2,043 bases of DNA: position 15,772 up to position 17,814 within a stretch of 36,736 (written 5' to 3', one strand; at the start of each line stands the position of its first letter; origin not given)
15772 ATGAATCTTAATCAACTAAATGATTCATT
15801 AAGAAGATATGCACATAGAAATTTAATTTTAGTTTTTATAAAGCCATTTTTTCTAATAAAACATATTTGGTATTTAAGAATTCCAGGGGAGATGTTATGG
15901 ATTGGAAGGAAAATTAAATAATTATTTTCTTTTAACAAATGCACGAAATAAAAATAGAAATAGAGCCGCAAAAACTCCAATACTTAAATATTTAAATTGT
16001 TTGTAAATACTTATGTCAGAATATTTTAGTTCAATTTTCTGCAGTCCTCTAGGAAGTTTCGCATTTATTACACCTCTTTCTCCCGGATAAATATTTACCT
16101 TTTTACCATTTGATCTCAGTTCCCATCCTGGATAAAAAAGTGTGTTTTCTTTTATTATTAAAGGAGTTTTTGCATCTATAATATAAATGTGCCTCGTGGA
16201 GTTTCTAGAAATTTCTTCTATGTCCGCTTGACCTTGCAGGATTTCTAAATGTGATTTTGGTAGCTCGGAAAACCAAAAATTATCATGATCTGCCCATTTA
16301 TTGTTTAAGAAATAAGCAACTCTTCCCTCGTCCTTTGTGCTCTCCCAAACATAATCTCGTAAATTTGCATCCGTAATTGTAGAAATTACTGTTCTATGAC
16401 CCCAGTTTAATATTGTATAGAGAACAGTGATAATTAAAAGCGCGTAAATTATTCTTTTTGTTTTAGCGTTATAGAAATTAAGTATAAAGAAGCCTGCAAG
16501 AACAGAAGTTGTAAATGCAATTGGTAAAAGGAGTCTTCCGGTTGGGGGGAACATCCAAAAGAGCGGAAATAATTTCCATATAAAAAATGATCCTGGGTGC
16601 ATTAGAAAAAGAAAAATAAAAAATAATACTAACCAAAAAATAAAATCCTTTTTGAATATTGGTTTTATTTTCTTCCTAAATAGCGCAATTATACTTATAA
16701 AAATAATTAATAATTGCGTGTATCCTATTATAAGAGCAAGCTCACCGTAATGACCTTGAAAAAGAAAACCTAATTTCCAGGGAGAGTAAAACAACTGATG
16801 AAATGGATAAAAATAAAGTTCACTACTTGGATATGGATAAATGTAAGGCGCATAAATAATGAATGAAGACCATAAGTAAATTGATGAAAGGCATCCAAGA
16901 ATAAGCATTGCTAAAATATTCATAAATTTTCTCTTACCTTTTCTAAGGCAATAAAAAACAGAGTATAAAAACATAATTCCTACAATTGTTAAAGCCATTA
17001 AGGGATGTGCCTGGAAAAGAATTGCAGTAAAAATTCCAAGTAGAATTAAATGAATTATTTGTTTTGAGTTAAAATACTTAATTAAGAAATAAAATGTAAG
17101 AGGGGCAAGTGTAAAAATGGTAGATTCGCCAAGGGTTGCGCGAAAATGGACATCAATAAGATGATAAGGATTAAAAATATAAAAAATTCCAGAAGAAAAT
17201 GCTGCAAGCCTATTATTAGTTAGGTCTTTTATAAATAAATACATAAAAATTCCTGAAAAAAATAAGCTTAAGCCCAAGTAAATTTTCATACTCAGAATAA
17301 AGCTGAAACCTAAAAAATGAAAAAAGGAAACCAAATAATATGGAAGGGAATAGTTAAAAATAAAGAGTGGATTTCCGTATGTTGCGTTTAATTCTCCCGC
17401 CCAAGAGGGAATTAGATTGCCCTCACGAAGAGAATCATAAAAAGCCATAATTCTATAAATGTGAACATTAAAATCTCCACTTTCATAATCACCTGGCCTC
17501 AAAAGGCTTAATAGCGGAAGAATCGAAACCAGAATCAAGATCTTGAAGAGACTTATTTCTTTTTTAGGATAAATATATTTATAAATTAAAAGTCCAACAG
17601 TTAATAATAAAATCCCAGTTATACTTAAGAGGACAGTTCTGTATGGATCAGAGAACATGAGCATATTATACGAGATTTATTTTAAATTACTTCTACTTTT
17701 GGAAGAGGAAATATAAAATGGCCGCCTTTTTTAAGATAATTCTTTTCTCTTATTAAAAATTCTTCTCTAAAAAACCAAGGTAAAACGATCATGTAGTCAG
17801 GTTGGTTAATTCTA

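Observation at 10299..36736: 26-kb envelope-glycan locus built from repeated 'cytoplasmic GT2 plus polytopic GT-C-like' modules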

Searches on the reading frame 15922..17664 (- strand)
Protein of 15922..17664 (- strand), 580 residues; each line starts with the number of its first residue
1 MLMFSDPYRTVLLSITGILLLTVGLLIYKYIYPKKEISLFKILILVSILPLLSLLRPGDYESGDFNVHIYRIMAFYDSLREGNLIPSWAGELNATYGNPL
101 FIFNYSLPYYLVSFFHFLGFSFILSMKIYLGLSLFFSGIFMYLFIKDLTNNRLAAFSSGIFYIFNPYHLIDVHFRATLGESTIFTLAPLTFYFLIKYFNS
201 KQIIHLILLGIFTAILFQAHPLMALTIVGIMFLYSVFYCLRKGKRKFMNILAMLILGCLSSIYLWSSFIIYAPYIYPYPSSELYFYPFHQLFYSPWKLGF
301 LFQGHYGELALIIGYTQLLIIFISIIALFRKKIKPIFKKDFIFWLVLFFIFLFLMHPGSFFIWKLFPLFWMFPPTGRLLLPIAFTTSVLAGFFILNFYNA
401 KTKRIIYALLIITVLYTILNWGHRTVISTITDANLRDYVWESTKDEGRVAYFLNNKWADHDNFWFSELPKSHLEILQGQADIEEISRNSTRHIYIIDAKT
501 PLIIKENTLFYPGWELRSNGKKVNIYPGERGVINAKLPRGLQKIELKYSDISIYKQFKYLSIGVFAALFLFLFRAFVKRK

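Call 4: search_protein_families(library=pfam, proteins=[window:15922-17664:-], max_evalue=0.01)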
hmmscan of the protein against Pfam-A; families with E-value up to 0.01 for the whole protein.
window:15922-17664:- (580 aa): 4 families
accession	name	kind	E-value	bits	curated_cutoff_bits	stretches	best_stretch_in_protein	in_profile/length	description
PF03649.18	UPF0014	-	0.005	16.7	22.6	1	201-270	35-105/242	Uncharacterised protein family (UPF0014)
PF10131.15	PTPS_related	-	0.0058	15.6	26.4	0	106-416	6-298/621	6-pyruvoyl-tetrahydropterin synthase related domain; membrane protein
PF09586.16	YfhO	-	0.0062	15.4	28.5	1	512-548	787-823/835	Bacterial membrane protein YfhO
PF11168.14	DUF2955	-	0.0077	16.6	25.5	1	183-254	26-104/140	Protein of unknown function (DUF2955)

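Call 12: search_solved_structures(query=window:15922-17664:-, max_evalue=10)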
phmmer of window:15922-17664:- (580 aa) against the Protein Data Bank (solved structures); distinct sequences matched with E-value up to 10: 7.
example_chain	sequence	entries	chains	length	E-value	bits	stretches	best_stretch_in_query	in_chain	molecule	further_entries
6nu2_A1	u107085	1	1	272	0.47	12.4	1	404-462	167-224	28S ribosomal protein S35, mitochondrial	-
9ojm_1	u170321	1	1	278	0.49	12.4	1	404-462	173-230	Small ribosomal subunit protein mS35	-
3j9m_A1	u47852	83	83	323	0.63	12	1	404-462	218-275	mS35 | 28S ribosomal protein S35, mitochondrial | Small ribosomal subunit protein mS35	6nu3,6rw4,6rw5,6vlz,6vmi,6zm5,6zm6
9ru6_A1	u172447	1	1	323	0.63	12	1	404-462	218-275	Small ribosomal subunit protein mS35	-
5aj4_Ak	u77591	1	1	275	2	10.3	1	402-455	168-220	MITORIBOSOMAL PROTEIN MS35, MRPS35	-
5aj3_k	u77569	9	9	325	2.6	9.9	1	402-455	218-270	MITORIBOSOMAL PROTEIN MS35, MRPS35 | 28S ribosomal protein S35, mitochondrial | Mitochondrial ribosomal protein S35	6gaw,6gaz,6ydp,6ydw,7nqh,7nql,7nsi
8oin_AB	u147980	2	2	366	3.1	9.7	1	402-454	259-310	28S ribosomal protein S35, mitochondrial isoform 1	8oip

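Call 15: search_protein_families(library=ncbifam, proteins=[window:15922-17664:-], max_evalue=0.01)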
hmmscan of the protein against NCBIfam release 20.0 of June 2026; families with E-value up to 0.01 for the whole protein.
window:15922-17664:- (580 aa): 0 families

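Call 21: find_homologous_proteins(query=window:15922-17664:-, max_evalue=0.001)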
Query window:15922-17664:- (580 aa): 483 proteins with E <= 0.001 among 8000 candidates; the best 120 are listed.
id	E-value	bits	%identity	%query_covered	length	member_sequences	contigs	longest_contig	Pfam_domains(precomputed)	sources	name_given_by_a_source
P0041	0.0e+0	1282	100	100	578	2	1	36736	-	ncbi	-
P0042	8.6e-288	974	74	100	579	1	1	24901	-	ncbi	-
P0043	7.9e-285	964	75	100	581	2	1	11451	-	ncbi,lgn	-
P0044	1.1e-258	878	69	97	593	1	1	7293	-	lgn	-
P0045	7.3e-221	753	59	99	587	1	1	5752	-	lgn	-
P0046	4.9e-218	744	59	96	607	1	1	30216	PF10131.16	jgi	jgi:hypothetical protein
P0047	1.7e-217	742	59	98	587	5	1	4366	-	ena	-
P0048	3.5e-216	738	59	95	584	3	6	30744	PF10131.16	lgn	-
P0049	9.1e-216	736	57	99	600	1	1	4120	PF10131.16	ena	-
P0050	2.0e-214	732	59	96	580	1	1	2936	PF10131.16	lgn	-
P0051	3.5e-214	731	59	99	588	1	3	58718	-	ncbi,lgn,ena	ncbi:MAG: hypothetical protein AAB553_06775 [Patescibacteria group bacterium]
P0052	2.4e-213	728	59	96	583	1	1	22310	PF10131.16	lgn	-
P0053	5.7e-213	727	60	98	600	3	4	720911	PF10131.16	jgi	-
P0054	1.1e-212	726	58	97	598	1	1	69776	PF10131.16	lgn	-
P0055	1.8e-212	726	58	99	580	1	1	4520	PF10131.16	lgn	-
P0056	3.3e-211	721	59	96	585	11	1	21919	PF10131.16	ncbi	-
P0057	2.5e-210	718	57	98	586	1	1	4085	PF10131.16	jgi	jgi:hypothetical protein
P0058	8.9e-210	717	58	98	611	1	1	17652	PF10131.16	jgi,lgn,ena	-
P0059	2.5e-209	715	59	96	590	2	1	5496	PF10131.16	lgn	-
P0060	2.1e-208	712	58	99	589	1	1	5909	PF10131.16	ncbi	-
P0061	4.0e-208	711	58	99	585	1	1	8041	PF10131.16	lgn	-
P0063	1.6e-207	709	58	95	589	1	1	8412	PF10131.16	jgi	jgi:hypothetical protein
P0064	1.3e-206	706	58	97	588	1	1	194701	PF10131.16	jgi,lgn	jgi:hypothetical protein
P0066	7.7e-205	700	58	98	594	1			PF10131.16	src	-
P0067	1.2e-204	700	57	96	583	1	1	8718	PF10131.16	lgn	-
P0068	5.1e-204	698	56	96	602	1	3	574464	PF10131.16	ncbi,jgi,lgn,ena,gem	-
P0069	1.0e-203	697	55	98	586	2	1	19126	PF10131.16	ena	-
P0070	1.5e-203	696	56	98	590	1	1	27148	PF10131.16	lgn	-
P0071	2.8e-203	695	56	99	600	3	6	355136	PF10131.16,PF13231.13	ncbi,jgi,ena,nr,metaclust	ncbi:MAG: hypothetical protein A2629_00135 [Candidatus Levybacteria bacterium RIFCSPHIGHO2_01_FULL_4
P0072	6.4e-203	694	55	99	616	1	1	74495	PF10131.16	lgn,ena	-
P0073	1.6e-202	693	55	99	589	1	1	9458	PF10131.16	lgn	-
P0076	3.3e-202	692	57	97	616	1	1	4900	PF10131.16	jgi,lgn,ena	-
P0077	1.2e-201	690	54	97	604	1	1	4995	PF10131.16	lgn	-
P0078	2.1e-201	689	55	97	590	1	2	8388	PF10131.16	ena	-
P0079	2.2e-201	689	54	99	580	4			PF10131.16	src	-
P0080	5.1e-201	688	56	98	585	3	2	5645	PF10131.16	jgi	-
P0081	6.9e-201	687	56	99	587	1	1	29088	PF10131.16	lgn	-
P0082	1.9e-200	686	58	95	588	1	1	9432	PF10131.16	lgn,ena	-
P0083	3.0e-200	685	56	99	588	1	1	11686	PF10131.16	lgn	-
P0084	3.5e-200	685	57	97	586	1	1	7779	PF10131.16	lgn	-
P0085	6.3e-200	684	57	95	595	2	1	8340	PF10131.16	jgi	-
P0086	6.6e-200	684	55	96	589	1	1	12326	PF10131.16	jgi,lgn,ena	-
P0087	9.9e-200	683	55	99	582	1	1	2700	PF10131.16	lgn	-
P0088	1.9e-199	682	55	99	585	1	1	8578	PF10131.16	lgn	-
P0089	4.5e-199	681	53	99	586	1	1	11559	PF10131.16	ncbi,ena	-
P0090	5.4e-199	681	56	98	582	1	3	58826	PF10131.16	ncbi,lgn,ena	-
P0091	6.8e-198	677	56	96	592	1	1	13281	PF10131.16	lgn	-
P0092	1.0e-197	677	55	98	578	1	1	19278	PF10131.16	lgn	-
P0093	2.7e-197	675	55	95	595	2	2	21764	PF10131.16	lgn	-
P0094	2.7e-197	675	54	99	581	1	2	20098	PF10131.16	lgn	-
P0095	5.1e-197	674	56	97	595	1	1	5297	PF10131.16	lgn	-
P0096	5.4e-197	674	54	99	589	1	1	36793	PF10131.16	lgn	-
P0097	1.1e-196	673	55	99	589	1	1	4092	PF10131.16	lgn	-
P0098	3.7e-196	672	54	99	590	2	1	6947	PF10131.16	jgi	-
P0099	4.6e-196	671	56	93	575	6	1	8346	PF10131.16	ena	-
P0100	4.6e-196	671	57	96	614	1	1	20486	PF10131.16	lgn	-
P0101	6.1e-196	671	55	99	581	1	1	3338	PF10131.16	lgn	-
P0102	1.1e-195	670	56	96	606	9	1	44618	PF10131.16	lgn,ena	-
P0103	1.1e-195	670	57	93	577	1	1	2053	PF10131.16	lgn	-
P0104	1.6e-195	670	54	98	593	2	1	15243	PF10131.16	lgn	-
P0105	3.0e-195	669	56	98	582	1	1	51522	PF10131.16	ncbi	-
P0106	3.8e-195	668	56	95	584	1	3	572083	PF10131.16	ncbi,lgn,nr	ncbi:6-pyruvoyl-tetrahydropterin synthase-related protein [Patescibacteria group bacterium]|nr:6-pyr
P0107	5.3e-195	668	57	94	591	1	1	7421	PF10131.16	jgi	-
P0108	5.8e-195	668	54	97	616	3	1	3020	PF10131.16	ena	-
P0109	6.3e-195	668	56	98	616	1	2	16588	PF10131.16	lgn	-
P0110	6.9e-195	667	54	97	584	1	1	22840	PF10131.16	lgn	-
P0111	1.9e-194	666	56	95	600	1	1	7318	PF10131.16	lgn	-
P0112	1.9e-194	666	55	95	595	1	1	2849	PF10131.16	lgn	-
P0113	4.6e-194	665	55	95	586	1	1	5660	PF10131.16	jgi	jgi:hypothetical protein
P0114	2.9e-192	659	56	93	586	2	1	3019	PF10131.16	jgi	-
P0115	2.9e-192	659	56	97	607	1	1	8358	PF10131.16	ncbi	-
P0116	6.1e-192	658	54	99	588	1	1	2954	PF10131.16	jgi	jgi:hypothetical protein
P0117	1.6e-191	656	52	99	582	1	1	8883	PF10131.16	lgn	-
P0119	3.2e-191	655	55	96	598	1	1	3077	PF10131.16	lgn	-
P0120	8.3e-191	654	55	96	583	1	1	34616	PF10131.16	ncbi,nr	ncbi:MAG: hypothetical protein M1524_02605 [Patescibacteria group bacterium]|nr:hypothetical protein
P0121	1.2e-190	653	53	99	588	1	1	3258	PF10131.16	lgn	-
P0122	1.5e-190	653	54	96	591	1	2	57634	PF10131.16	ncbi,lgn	-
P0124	5.0e-190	651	54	97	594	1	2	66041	PF10131.16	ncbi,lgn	-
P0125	5.3e-190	651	53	99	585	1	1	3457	PF10131.16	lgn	-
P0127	1.5e-185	637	54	97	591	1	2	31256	PF10131.16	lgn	-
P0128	6.3e-185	635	51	99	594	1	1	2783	PF10131.16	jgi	jgi:hypothetical protein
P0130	4.2e-184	632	52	97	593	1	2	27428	PF10131.16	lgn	-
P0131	1.0e-183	631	53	99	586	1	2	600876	PF10131.16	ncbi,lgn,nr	ncbi:MAG: glycosyltransferase family 39 protein [Candidatus Levybacteria bacterium]|nr:glycosyltrans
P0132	1.2e-183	630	53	94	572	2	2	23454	PF10131.16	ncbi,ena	-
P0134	6.3e-183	628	51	99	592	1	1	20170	PF10131.16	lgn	-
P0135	1.7e-182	627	59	86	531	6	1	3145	PF10131.16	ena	-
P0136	8.5e-182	624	52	95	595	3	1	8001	PF10131.16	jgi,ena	-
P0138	1.8e-176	607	50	99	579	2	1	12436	PF10131.16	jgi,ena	-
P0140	3.7e-175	602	50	99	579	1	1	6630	PF10131.16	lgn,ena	-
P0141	5.8e-175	602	51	97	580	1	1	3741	PF10131.16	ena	-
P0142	3.8e-174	599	51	94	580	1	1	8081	PF10131.16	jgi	jgi:hypothetical protein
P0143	7.5e-174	598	53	94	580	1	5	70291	PF10131.16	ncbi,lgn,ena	-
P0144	1.4e-173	597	56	86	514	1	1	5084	PF10131.16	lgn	-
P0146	1.1e-172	594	56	86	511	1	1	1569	PF10131.16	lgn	-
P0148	3.3e-171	589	55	86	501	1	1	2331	PF10131.16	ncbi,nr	ncbi:MAG: 6-pyruvoyl-tetrahydropterin synthase-related protein [bacterium]|nr:6-pyruvoyl-tetrahydrop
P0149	4.8e-171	589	52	93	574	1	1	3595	PF10131.16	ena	-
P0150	6.6e-171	588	51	97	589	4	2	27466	PF10131.16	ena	-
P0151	2.9e-170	586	50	98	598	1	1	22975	PF10131.16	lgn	-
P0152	2.1e-168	580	57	84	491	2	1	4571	PF10131.16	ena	-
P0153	6.2e-168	578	50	95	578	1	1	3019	PF10131.16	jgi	jgi:ABC-type multidrug transport system fused ATPase/permease subunit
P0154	2.7e-165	570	48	99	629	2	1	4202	PF10131.16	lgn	-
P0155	9.4e-165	568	49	96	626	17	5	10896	PF10131.16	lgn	-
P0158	2.9e-162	560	47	99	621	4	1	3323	PF10131.16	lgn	-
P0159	4.0e-162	559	51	88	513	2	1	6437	PF10131.16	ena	-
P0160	2.3e-161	557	48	97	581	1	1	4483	PF10131.16,PF13231.13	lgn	-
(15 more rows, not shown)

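Call 34: predict_structure(alignment_id=A2)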
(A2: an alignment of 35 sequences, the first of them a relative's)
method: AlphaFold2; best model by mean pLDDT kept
length: 578 residues; sequences in the alignment: 35
mean_pLDDT: 86.0   pTM: 0.89
mean pLDDT of the five models: 86.0, 86.0, 84.2, 83.3, 82.7
residues with pLDDT >= 90: 308; 70-90: 196; 50-70: 67; < 50: 7
segments of 3 or more residues with pLDDT < 50: 293-296
pLDDT, mean of each block of 10 residues (from residue 1): 70 87 91 90 89 79 79 87 74 52 84 95 93 96 96 96 83 81 97 95 97 94 96 90 93 96 86 71 78 52 58 89 94 92 96 92 82 86 96 86 89 76 79 78 63 74 74 94 89 96 89 95 90 96 93 94 96 86
secondary structure, 60 per line:
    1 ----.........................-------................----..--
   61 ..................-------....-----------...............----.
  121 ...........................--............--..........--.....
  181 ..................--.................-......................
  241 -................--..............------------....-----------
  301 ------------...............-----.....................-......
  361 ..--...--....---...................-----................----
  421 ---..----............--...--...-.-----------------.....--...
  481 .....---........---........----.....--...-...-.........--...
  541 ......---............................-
elements in order: H5-29 H37-52 H61-78 H86-89 H101-115 H120-147 H150-161 H164-173 H176-198 H201-217 H219-240 H242-257 H260-272 H286-289 H313-327 H333-353 H355-362 H370-373 H377-395 H401-416 H430-441 E471-475 E478-485 E489-496 E500-507 E512-516 E519-521 E523-525 E530-535 E538-546 H550-577

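Call 38: fold_search(model_id=the predicted structure, library=pdb)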
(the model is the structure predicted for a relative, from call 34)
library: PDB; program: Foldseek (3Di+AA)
matches with E <= 10: 539; with E <= 0.001: 5
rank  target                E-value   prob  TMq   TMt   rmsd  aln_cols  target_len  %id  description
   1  8age_A                1.4e-04  1.00  0.43  0.39   9.7       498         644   14  Structure of yeast oligosaccharylransferase complex with acceptor peptide bound (released 2022-12-07)
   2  7oci_F                3.5e-04  1.00  0.41  0.38  12.0       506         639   14  Cryo-EM structure of yeast Ost6p containing oligosaccharyltransferase complex (released 2022-02-16)
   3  5ogl_A                4.7e-04  1.00  0.44  0.36   7.3       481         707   11  Structure of bacterial oligosaccharyltransferase PglB in complex with an acceptor peptide and an lipid-linked oligosac (released 2017-10-25)
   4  8agb_A                6.6e-04  1.00  0.41  0.37  10.5       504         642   14  Structure of yeast oligosaccharylransferase complex with lipid-linked oligosaccharide bound (released 2022-12-07)
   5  8agc_A                8.1e-04  1.00  0.45  0.38   9.3       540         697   12  Structure of yeast oligosaccharylransferase complex with lipid-linked oligosaccharide and non-acceptor peptide bound (released 2022-12-07)
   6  6ezn_F                1.2e-03  1.00  0.40  0.36  11.7       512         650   14  Cryo-EM structure of the yeast oligosaccharyltransferase (OST) complex (released 2018-01-17)
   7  6gxc_A                1.4e-03  1.00  0.44  0.37   7.0       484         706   12  Bacterial oligosaccharyltransferase PglB in complex with an inhibitory peptide and a reactive lipid-linked oligosaccha (released 2018-11-14)
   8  9s6t_A                1.8e-03  1.00  0.39  0.45  14.9       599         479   12  Ternary cryo-EM structure of chicken ALG12 with Dol25-PP-GlcNAc2Man7, Dol25-P-Man, and Fab (released 2026-03-18)
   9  3waj                  2.1e-03  1.00  0.42  0.32  12.3       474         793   14  Crystal structure of the Archaeoglobus fulgidus oligosaccharyltransferase (O29867_ARCFU) complex with Zn and sulfate (released 2013-10-30)
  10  3rce_A                2.2e-03  1.00  0.41  0.35   8.5       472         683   11  Bacterial oligosaccharyltransferase PglB (released 2011-06-15)
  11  6w98_A                2.7e-03  1.00  0.46  0.22   5.7       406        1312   13  Single-Particle Cryo-EM Structure of Arabinofuranosyltransferase AftD from Mycobacteria (released 2020-05-13)
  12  5f15                  3.6e-03  1.00  0.44  0.46   9.0       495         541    8  Crystal Structure of ArnT from Cupriavidus metallidurans bound to Undecaprenyl phosphate (released 2016-02-17)
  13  7bvc_A                6.8e-03  0.99  0.34  0.20  20.4       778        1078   10  Cryo-EM structure of Mycobacterium smegmatis arabinosyltransferase EmbA-EmbB-AcpM2 in complex with ethambutol (released 2020-04-29)
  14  6c26_A                8.4e-03  1.00  0.40  0.36  13.0       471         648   14  The Cryo-EM structure of a eukaryotic oligosaccharyl transferase complex (released 2018-01-31)
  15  7bvc_B                1.4e-02  0.99  0.35  0.21  19.8       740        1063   10  Cryo-EM structure of Mycobacterium smegmatis arabinosyltransferase EmbA-EmbB-AcpM2 in complex with ethambutol (released 2020-04-29)
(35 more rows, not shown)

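Call 41: search_solved_structures(query=A2, max_evalue=10)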
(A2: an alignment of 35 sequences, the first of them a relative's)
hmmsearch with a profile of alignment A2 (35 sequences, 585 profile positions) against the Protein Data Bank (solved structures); distinct sequences matched with E-value up to 10: 0.

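Call 75: search_protein_families(library=ncbifam, proteins=[L007:18786-19955:+, L007:17236-18798:+], max_evalue=0.00001)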
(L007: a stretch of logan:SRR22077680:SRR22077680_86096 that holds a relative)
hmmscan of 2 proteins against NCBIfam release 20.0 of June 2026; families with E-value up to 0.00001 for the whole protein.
L007:18786-19955:+ (389 aa): 1 family
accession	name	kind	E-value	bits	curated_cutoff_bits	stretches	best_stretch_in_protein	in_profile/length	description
TIGR04370.1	glyco_rpt_poly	subfamily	3.1e-07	29.7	40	1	50-284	2-268/396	oligosaccharide repeat unit polymerase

L007:17236-18798:+ (520 aa): 2 families
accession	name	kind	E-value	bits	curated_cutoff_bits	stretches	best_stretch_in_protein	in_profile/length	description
NF047510.1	LIC_10190_fam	subfamily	9.6e-08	31.2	100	1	145-286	177-313/424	LIC_10190 family membrane protein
NF047440.1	LA3751_2_3_fam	subfamily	9.1e-07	28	200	1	130-411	94-391/460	LA_3751/LA_3752 family putative glycosyltransferase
